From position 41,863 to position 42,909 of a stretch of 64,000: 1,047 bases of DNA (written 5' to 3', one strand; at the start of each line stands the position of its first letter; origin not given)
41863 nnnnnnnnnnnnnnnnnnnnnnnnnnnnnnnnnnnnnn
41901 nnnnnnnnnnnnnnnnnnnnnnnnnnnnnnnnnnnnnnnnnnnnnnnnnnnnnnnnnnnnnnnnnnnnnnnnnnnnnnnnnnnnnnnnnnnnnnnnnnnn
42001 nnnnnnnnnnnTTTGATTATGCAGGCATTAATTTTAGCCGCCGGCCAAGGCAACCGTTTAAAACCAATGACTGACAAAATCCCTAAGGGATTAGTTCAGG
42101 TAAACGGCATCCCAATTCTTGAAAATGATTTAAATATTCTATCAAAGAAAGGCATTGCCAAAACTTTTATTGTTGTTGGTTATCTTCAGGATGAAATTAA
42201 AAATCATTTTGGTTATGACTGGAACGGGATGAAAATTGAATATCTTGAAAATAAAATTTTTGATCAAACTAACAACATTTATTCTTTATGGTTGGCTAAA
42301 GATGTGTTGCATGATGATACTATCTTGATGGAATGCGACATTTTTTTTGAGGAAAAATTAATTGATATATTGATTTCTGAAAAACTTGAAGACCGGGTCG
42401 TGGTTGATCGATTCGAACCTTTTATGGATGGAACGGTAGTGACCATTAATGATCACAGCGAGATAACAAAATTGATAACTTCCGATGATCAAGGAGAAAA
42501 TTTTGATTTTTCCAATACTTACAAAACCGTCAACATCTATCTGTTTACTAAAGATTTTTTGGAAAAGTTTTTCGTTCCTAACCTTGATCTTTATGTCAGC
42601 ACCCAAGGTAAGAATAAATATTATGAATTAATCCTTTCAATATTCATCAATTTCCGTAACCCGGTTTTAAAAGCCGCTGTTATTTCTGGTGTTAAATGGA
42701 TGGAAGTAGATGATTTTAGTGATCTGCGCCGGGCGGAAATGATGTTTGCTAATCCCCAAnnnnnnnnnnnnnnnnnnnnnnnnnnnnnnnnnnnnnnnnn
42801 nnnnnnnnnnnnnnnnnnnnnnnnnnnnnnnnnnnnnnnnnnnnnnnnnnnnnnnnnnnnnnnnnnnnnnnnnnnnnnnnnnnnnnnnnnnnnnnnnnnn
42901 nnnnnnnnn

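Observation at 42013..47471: Fused LicC-like nucleotidyltransferase/CobD-like PLP enzyme + SAM methyltransferase + LicD + KpsC/KpsS-like protein: candidate de novo phospho-amino-alcohol (phosphocholine-like) decoration module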

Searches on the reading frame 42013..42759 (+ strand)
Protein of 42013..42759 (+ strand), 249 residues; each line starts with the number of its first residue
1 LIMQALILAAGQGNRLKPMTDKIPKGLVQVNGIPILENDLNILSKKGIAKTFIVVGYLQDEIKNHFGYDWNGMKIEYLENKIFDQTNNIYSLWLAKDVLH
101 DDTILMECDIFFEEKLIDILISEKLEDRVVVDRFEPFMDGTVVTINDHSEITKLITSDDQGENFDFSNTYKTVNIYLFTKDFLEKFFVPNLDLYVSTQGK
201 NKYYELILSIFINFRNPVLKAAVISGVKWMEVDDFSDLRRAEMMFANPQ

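Call 48: search_solved_structures(query=window:42013-42759:+, max_evalue=0.001, show_alignments=4)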
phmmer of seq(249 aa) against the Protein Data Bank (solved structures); distinct sequences matched with E-value up to 0.001: 19.
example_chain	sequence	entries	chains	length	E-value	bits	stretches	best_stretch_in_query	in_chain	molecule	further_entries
1jyk_A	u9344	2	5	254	1.5e-16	64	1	3-110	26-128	CTP:phosphocholine Cytidylyltransferase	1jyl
6pd1_A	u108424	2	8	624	2.9e-09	40.2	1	1-186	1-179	Nucleotidyl transferase/aminotransferase, class V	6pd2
4y7t_A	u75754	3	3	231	6.4e-09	39.1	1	3-78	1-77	Nucleotidyl transferase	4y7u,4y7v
2xme_A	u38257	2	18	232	2.1e-07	34.1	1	2-139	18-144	CTP-INOSITOL-1-PHOSPHATE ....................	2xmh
8hhd_A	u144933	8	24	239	4.4e-07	33.1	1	3-68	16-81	Nucleotidyl transferase | N-acetylmuramate alpha-1-phosphate uridylyltransferase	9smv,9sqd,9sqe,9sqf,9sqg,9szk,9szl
5z09_A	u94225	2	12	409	6.1e-07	32.6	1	3-179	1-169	Dual sugar-1-phosphate nucleotidylyltransferase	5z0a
4jd0_A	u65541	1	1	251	7.1e-07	32.4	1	3-182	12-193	Nucleotidyl transferase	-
8x7s_B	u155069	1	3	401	9e-07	32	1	3-68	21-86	UTP--glucose-1-phosphate uridylyltransferase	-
2ggo_A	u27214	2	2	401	1e-06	31.9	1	3-179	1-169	401aa long hypothetical glucose-1-phosphate thymidylyltransferase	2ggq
4mnd_A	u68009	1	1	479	1.5e-06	31.4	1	2-241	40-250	CTP L-myo-inositol-1-phosphate cytidylyltransferase/CDP-L-myo-inositol myo-inositolphospho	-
7whr_B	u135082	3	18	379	5.2e-05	26.3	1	3-137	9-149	Nucleotidyl transferase family protein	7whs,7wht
7x8j_A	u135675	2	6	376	5.8e-05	26.1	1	2-122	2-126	Mannose-1-phosphate guanylyltransferase 1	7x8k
7d72_K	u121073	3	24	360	7.3e-05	25.8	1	3-99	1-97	Mannose-1-phosphate guanyltransferase beta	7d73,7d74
8yre_D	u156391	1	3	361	0.00012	25.1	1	3-122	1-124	Mannose-1-phosphate guanylyltransferase 1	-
1tzf_A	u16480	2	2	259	0.0002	24.4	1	2-68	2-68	Glucose-1-phosphate cytidylyltransferase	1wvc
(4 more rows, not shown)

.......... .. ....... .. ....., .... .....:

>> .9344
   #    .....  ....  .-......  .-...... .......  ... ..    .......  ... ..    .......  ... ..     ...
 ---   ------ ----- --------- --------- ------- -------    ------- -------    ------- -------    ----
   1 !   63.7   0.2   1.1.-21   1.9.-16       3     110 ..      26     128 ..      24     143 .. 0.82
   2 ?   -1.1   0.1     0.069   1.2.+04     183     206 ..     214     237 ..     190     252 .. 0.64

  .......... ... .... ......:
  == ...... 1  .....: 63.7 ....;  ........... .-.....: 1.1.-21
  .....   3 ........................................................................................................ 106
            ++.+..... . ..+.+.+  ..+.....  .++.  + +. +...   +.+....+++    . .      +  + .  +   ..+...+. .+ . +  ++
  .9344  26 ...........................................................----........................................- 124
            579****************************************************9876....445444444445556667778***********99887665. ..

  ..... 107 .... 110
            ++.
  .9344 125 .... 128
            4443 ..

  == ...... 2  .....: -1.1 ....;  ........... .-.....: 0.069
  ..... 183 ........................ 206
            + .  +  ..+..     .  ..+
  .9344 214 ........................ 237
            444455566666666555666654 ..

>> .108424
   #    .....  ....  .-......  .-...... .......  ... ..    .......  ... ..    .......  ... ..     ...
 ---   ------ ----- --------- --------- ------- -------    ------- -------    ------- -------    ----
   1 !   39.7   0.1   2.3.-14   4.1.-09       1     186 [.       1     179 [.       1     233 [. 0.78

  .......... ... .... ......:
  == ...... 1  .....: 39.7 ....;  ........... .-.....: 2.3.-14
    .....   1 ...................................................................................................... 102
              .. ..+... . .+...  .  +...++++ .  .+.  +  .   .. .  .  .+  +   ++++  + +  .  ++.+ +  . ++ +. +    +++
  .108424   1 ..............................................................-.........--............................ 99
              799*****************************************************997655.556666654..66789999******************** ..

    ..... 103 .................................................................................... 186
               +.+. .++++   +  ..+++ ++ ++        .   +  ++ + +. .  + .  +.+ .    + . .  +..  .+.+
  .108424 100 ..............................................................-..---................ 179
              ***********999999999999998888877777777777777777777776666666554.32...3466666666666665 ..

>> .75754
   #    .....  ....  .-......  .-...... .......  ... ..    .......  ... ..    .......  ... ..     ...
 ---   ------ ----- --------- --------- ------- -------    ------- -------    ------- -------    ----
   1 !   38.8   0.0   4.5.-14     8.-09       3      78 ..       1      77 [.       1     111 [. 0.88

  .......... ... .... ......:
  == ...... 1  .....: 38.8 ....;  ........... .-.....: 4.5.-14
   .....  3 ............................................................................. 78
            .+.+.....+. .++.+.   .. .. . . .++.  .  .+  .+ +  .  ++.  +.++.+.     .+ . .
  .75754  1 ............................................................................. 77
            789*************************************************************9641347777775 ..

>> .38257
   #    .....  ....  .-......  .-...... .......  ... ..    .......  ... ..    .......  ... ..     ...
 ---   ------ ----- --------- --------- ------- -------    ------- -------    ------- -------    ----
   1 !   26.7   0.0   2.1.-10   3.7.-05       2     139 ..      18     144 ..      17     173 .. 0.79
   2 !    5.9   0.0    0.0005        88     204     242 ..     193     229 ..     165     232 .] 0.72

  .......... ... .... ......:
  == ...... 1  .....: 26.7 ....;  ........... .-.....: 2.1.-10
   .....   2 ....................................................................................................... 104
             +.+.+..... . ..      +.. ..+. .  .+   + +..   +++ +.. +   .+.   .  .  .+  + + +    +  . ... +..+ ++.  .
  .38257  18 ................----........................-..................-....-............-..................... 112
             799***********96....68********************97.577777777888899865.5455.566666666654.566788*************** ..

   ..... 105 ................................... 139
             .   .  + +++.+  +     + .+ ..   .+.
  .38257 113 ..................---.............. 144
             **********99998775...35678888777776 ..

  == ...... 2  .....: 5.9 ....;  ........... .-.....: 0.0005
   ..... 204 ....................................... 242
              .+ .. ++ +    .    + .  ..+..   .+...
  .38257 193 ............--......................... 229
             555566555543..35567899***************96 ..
